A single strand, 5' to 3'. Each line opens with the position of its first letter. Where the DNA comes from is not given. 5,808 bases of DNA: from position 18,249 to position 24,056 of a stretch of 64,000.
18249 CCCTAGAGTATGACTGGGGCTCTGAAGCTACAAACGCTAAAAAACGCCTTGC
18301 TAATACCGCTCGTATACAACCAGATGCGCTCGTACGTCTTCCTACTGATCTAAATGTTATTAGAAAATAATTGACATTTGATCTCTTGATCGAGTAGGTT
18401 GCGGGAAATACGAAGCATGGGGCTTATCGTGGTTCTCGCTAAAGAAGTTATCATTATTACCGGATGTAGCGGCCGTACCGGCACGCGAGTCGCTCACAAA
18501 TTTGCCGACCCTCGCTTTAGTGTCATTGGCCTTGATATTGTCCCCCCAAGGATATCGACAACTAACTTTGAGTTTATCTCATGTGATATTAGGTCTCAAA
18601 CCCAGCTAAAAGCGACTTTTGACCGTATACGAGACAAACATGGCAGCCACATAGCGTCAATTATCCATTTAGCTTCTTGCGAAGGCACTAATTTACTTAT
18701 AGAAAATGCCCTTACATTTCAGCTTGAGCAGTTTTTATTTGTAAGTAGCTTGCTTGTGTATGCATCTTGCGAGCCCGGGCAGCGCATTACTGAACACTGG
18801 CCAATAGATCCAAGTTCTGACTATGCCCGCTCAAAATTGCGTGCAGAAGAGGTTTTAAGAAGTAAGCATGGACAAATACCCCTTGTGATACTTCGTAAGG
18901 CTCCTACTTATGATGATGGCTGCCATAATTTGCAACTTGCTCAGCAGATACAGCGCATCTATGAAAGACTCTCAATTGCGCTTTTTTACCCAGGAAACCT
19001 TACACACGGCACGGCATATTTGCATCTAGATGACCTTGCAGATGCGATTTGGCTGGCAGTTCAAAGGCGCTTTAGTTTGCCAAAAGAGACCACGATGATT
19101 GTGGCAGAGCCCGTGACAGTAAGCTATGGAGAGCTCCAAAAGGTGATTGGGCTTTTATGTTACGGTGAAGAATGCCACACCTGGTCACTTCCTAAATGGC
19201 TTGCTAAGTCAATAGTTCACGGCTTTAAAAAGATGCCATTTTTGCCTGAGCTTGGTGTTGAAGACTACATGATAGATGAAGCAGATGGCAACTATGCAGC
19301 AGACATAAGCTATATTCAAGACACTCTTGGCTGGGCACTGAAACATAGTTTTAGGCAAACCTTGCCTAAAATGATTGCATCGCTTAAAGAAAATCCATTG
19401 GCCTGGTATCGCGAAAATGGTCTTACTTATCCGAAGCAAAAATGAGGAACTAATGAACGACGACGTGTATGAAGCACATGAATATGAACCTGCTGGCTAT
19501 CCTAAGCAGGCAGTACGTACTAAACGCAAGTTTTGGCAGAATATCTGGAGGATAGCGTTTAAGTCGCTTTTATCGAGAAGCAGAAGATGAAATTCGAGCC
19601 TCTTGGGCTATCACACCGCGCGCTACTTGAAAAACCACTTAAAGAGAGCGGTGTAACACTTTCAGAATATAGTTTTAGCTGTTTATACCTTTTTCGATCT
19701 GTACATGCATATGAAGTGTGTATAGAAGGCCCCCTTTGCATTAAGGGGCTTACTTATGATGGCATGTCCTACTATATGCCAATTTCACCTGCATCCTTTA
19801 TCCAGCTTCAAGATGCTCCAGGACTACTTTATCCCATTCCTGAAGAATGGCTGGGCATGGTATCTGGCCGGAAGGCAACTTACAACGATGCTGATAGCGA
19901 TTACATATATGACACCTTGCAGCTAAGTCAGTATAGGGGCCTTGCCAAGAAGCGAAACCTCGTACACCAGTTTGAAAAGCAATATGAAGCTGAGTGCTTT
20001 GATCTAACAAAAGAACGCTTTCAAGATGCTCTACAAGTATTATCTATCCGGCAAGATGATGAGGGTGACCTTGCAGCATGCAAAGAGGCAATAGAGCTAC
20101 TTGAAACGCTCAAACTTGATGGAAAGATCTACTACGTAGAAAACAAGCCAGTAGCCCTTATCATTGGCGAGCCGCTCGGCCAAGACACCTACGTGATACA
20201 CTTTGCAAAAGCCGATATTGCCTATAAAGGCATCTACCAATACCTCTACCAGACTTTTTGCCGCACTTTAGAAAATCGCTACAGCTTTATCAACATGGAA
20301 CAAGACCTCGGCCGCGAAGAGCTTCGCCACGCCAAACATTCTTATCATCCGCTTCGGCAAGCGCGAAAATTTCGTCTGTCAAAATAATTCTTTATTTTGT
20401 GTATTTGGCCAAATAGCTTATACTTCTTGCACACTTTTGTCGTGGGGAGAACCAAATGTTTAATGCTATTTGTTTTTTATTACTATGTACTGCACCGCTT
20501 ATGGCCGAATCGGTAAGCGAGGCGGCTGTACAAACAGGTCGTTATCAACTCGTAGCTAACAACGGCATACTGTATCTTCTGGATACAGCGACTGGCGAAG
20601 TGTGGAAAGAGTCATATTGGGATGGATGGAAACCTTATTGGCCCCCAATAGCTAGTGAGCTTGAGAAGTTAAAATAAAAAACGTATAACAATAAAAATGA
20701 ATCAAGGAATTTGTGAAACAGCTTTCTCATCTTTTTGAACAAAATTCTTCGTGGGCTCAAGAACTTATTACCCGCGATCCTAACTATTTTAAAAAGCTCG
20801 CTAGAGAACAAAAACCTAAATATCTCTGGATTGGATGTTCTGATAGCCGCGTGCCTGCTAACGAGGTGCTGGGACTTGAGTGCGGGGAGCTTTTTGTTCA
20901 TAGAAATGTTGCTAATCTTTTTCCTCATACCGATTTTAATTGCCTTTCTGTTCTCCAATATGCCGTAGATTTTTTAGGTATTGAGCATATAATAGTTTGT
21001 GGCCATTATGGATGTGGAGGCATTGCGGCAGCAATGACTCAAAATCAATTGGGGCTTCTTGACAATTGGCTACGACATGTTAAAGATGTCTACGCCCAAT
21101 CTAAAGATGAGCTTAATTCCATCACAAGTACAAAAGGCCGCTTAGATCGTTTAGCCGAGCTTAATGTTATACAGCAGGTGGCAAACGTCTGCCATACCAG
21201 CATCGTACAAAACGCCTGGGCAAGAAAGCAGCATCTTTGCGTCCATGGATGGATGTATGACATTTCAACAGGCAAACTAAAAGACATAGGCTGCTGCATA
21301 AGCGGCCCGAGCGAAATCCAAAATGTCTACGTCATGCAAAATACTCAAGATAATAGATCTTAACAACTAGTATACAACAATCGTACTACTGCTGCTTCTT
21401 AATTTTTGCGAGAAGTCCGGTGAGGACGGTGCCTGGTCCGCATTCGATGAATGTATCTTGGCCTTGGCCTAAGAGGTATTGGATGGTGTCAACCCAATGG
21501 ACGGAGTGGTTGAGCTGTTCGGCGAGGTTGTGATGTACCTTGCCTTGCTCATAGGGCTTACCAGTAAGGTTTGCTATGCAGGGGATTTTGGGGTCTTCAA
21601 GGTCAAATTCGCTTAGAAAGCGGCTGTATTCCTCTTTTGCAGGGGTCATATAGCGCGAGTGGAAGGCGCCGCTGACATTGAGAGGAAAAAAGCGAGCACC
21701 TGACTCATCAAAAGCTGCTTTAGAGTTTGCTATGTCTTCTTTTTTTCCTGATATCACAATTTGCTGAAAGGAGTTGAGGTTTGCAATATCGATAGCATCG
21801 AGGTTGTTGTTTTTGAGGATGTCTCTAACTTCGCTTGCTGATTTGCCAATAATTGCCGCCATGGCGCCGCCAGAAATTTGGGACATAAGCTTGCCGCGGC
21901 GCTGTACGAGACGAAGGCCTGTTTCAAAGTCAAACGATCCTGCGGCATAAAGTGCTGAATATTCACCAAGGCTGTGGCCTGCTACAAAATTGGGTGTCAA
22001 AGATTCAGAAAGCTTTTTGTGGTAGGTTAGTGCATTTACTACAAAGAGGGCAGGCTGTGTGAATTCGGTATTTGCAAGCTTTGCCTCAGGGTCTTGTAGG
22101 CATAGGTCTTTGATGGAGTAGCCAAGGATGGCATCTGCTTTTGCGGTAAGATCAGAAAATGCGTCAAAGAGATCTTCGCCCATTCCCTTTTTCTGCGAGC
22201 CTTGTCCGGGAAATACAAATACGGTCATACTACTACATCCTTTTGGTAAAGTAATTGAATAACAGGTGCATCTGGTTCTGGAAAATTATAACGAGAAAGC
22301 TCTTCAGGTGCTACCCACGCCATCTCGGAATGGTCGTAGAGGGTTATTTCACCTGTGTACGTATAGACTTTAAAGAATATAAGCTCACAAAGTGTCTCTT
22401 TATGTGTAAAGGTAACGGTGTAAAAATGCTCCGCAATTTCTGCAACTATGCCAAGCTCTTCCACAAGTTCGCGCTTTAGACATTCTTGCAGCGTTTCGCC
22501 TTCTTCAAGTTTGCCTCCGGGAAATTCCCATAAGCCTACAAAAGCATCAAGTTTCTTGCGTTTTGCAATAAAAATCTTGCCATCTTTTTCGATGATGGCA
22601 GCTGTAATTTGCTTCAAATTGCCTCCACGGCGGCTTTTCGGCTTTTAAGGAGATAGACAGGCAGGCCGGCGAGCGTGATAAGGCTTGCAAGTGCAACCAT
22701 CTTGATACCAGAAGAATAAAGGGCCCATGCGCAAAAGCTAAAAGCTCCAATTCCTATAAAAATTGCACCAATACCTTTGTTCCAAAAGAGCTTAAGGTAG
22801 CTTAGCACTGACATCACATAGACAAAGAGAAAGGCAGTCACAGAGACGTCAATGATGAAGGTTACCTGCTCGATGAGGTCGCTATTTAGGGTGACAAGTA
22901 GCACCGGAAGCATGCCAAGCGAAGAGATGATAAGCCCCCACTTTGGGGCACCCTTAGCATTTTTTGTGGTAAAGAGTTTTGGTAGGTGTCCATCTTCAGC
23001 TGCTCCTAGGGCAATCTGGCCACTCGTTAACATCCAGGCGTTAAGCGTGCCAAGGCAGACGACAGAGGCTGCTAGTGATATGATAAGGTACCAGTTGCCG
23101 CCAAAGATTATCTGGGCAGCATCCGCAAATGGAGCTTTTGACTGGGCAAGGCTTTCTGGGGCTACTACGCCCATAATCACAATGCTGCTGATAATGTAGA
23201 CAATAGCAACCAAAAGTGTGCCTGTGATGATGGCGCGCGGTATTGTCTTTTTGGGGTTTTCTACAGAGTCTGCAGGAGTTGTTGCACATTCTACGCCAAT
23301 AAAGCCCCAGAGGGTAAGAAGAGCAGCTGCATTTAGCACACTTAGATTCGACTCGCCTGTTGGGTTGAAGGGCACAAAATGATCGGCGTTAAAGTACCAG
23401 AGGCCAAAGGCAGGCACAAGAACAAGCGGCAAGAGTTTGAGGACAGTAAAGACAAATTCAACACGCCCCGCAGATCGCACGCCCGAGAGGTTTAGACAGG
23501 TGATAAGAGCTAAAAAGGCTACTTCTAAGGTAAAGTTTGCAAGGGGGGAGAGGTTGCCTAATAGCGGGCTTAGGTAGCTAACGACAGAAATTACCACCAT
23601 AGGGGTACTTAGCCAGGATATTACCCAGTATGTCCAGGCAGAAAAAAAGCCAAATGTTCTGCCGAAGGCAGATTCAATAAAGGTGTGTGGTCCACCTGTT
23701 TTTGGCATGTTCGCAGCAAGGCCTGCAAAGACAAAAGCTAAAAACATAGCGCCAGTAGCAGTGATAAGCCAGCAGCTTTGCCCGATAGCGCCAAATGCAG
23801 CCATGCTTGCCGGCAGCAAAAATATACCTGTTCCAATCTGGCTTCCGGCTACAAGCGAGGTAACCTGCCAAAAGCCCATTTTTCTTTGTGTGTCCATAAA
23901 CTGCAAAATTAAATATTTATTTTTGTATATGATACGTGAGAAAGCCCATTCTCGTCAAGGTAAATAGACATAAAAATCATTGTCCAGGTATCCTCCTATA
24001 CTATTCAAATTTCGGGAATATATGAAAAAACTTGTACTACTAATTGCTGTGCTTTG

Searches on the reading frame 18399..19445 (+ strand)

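Call 47: search_protein_families(library=pfam, proteins=[window:18399-19445:+], max_evalue=0.00001)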
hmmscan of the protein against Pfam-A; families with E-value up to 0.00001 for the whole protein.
window:18399-19445:+ (348 aa): 2 families
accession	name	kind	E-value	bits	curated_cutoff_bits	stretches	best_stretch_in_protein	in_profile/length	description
PF01370.27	Epimerase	-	1.7e-18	67.4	20.9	1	18-230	1-234/240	NAD dependent epimerase/dehydratase family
PF16363.11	GDP_Man_Dehyd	-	2.5e-12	47.4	27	1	54-325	51-332/332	GDP-mannose 4,6 dehydratase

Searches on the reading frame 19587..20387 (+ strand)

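Call 49: search_protein_families(library=pfam, proteins=[window:19587-20387:+], max_evalue=0.00001)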
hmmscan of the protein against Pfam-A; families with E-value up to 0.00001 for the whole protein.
window:19587-20387:+ (266 aa): 1 family
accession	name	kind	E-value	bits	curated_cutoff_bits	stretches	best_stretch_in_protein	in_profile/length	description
PF09924.15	LPG_synthase_C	-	7.1e-29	101.2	27.5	1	26-261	9-294/298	Phosphatidylglycerol lysyltransferase, C-terminal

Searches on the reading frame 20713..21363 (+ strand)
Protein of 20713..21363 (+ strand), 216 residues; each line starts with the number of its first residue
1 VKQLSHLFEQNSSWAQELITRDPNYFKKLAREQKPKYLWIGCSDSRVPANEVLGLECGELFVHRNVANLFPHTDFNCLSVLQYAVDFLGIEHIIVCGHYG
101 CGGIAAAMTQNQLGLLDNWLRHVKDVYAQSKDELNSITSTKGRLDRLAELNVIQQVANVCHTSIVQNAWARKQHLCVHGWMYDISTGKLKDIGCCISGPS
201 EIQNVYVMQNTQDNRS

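Call 49: search_protein_families(library=pfam, proteins=[window:20713-21363:+], max_evalue=0.00001)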
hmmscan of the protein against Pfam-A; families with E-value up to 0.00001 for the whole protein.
window:20713-21363:+ (216 aa): 1 family
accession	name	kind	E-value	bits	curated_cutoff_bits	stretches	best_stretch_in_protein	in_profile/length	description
PF00484.24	Pro_CA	-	1.4e-54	185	25.7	1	37-189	1-156/156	Carbonic anhydrase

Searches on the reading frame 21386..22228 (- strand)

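Call 49: search_protein_families(library=pfam, proteins=[window:21386-22228:-], max_evalue=0.00001)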
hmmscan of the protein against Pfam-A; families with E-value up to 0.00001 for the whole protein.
window:21386-22228:- (280 aa): 1 family
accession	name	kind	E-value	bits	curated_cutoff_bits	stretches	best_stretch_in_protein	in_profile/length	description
PF00698.26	Acyl_transf_1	-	4.8e-42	145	32.7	1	3-273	1-275/319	Acyl transferase domain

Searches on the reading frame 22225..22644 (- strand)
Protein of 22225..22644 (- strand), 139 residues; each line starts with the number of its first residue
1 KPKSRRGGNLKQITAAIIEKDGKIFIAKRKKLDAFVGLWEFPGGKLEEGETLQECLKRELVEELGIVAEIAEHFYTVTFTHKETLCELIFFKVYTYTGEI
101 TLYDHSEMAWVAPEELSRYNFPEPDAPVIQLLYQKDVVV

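Call 76: search_protein_families(library=pfam, proteins=[window:22225-22644:-], max_evalue=0.001)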
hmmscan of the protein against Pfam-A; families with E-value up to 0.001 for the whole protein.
window:22225-22644:- (139 aa): 3 families
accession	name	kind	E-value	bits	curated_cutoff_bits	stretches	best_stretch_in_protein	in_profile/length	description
PF14815.12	NUDIX_4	-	2.9e-21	75.8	35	1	15-130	3-112/113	NUDIX domain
PF00293.34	NUDIX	-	2.9e-20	73.1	21.1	1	14-131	7-133/134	NUDIX domain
PF22327.2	Nudt16-like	-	2e-05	25.1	27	1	35-94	31-95/161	U8 snoRNA-decapping enzyme-like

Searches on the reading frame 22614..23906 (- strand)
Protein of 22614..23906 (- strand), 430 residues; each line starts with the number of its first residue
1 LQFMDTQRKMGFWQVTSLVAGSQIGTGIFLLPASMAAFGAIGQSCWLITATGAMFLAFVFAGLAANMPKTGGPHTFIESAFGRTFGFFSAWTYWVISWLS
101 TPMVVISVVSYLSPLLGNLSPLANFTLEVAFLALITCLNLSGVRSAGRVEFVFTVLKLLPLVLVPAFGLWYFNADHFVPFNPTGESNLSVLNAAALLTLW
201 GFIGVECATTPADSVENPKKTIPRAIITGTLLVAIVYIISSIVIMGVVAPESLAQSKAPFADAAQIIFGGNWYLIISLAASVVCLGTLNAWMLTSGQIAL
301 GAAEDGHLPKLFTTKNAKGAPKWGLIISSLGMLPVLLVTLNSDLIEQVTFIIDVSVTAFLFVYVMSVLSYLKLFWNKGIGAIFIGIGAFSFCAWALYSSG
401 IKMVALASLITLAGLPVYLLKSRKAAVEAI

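Call 49: search_protein_families(library=pfam, proteins=[window:22614-23906:-], max_evalue=0.00001)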
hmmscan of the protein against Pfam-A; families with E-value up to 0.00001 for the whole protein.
window:22614-23906:- (430 aa): 3 families
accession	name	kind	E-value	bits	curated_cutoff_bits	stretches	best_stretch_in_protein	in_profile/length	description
PF13520.12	AA_permease_2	-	4.1e-43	148.3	27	1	11-392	2-397/427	Amino acid permease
PF00324.27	AA_permease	-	2.8e-31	109.2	24.6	1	18-413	5-419/470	Amino acid permease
PF03222.19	Trp_Tyr_perm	-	9.4e-12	45.2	22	1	11-261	4-255/393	Tryptophan/tyrosine permease family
